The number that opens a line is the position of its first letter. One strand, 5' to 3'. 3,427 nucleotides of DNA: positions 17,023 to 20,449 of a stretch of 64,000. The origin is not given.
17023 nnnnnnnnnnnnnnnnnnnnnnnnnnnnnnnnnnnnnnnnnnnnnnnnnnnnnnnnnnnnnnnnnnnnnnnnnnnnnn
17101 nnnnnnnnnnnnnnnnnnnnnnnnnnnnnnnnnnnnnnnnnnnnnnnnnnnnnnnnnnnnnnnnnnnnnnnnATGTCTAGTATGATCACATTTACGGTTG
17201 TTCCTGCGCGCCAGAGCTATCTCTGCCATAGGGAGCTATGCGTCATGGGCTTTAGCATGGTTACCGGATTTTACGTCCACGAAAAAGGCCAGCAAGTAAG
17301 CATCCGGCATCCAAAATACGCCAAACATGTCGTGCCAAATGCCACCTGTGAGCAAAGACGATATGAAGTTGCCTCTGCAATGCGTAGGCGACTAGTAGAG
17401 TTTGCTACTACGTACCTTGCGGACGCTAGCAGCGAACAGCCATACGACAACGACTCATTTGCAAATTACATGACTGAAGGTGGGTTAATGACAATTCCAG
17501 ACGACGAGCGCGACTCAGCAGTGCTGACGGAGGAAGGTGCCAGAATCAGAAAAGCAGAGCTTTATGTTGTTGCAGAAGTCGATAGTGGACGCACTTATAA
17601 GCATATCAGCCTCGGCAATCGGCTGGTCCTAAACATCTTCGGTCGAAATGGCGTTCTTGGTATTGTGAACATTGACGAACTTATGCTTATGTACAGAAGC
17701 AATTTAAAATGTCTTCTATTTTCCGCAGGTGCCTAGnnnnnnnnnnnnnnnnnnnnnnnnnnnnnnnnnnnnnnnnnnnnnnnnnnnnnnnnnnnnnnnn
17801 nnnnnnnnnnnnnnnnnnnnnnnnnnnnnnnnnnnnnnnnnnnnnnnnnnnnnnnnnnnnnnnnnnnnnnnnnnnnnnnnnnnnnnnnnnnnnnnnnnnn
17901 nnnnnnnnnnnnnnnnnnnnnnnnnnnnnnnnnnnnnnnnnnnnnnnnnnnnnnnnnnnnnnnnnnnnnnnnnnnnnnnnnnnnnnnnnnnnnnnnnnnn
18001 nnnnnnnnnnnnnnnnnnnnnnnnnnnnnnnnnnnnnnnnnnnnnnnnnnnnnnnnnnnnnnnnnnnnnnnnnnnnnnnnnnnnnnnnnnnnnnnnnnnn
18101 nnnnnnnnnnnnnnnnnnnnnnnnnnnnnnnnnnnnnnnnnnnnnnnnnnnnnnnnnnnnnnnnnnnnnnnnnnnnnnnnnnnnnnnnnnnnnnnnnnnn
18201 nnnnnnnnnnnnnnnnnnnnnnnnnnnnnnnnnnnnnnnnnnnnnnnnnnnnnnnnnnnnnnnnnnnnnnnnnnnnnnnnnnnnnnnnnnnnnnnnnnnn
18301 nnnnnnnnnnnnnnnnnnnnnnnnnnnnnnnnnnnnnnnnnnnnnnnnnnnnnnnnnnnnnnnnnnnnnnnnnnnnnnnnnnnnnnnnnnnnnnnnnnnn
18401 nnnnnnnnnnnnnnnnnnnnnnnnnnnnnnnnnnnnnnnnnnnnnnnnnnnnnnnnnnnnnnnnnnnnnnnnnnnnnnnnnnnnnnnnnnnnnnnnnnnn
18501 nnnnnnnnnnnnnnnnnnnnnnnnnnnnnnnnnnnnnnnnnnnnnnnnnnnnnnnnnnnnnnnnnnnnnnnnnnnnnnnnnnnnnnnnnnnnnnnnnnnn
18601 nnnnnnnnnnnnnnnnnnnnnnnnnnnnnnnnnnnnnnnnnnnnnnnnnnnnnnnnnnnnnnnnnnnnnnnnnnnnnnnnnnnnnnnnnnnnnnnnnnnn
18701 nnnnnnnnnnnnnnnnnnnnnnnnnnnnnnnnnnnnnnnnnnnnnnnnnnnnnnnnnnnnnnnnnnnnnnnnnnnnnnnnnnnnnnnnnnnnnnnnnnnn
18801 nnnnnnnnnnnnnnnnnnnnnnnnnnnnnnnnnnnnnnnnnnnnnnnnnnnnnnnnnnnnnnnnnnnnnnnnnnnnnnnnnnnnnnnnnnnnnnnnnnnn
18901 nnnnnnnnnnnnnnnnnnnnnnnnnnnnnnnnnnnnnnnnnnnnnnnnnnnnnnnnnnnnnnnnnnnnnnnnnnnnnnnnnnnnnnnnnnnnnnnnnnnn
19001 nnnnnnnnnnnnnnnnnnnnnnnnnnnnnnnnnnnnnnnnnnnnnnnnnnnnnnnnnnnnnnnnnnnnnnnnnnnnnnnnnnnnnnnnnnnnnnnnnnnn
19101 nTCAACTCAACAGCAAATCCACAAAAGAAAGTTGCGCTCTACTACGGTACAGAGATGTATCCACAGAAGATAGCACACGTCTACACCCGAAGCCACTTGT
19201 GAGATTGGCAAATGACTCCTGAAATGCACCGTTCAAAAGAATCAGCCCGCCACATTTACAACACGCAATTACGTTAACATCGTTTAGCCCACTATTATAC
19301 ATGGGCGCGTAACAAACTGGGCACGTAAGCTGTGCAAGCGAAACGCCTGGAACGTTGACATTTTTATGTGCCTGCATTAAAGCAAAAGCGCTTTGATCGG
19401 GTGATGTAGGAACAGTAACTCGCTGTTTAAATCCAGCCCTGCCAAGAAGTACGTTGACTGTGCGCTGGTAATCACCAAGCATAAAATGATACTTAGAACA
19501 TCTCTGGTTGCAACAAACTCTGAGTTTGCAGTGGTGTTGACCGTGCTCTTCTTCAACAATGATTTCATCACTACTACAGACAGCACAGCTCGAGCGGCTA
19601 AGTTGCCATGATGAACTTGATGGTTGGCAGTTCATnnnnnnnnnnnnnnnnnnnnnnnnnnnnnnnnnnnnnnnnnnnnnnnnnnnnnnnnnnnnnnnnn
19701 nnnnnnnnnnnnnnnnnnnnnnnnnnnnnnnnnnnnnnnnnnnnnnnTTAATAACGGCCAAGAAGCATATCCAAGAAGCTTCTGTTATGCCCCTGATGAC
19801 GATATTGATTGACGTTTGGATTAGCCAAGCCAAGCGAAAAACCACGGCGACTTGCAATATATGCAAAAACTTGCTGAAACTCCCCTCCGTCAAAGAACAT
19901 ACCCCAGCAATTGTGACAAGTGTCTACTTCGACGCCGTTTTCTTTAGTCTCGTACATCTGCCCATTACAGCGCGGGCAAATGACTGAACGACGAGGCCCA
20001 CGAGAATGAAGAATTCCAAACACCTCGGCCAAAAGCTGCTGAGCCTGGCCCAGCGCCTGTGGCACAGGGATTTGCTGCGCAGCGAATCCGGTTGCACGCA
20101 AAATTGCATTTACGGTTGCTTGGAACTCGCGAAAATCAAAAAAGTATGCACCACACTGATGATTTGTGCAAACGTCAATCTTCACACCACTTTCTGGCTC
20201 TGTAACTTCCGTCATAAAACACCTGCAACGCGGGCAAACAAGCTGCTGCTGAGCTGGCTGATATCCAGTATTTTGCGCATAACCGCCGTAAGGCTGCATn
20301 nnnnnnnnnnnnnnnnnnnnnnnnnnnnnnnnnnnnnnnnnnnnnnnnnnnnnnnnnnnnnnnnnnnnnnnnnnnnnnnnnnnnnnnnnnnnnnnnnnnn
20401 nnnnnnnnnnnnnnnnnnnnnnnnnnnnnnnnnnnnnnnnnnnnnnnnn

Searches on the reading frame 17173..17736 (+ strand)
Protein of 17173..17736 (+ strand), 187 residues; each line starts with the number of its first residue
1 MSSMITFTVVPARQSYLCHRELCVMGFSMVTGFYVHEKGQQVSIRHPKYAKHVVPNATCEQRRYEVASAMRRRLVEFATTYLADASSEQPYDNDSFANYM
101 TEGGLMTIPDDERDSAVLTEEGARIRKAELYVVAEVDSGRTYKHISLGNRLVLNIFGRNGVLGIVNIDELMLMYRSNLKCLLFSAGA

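Call 4: search_protein_families(library=pfam, proteins=[window:17173-17736:+])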
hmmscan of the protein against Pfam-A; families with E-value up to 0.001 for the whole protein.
window:17173-17736:+ (187 aa): 0 families

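Call 5: search_protein_families(library=ncbifam, proteins=[window:17173-17736:+])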
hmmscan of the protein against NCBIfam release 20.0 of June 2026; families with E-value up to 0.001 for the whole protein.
window:17173-17736:+ (187 aa): 0 families

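Call 47: search_protein_families(library=phrogs, proteins=[window:17173-17736:+], max_evalue=0.01)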
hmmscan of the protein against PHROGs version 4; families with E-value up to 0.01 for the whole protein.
window:17173-17736:+ (187 aa): 0 families

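Call 61: find_homologous_proteins(query=window:17173-17736:+, max_evalue=0.001)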
Query window:17173-17736:+ (187 aa): 1 proteins with E <= 0.001 among 120 candidates.
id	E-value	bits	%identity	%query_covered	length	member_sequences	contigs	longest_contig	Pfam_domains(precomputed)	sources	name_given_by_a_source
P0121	1.0e-117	408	100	98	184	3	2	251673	-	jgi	jgi:hypothetical protein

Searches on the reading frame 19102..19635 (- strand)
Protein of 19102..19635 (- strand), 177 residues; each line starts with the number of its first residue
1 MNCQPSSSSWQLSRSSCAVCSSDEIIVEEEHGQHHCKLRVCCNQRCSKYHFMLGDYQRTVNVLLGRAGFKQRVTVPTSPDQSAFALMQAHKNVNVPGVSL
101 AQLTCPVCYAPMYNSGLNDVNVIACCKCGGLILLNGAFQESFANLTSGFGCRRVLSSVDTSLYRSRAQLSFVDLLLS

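Call 4: search_protein_families(library=pfam, proteins=[window:19102-19635:-])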
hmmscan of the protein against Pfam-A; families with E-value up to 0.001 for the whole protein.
window:19102-19635:- (177 aa): 1 family
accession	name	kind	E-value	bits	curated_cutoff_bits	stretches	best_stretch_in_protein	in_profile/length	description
PF13453.11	Zn_ribbon_TFIIB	-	0.0001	22.1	22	1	104-137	1-34/41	Transcription factor zinc-finger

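Call 24: search_protein_families(library=pfam, proteins=[window:19102-19635:-])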
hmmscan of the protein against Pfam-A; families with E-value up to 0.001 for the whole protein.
window:19102-19635:- (177 aa): 1 family
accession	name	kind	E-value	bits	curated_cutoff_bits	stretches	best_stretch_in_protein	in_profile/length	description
PF13453.11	Zn_ribbon_TFIIB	-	0.0001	22.1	22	1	104-137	1-34/41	Transcription factor zinc-finger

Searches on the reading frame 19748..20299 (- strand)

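Call 24: search_protein_families(library=pfam, proteins=[window:19748-20299:-])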
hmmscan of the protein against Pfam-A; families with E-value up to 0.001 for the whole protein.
window:19748-20299:- (183 aa): 2 families
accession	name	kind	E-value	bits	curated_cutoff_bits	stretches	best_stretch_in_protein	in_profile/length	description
PF13453.11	Zn_ribbon_TFIIB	-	3.2e-17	62.1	22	1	107-145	1-39/41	Transcription factor zinc-finger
PF04981.18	NMD3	-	0.00052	20.1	24.9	0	19-55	14-47/243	NMD3 family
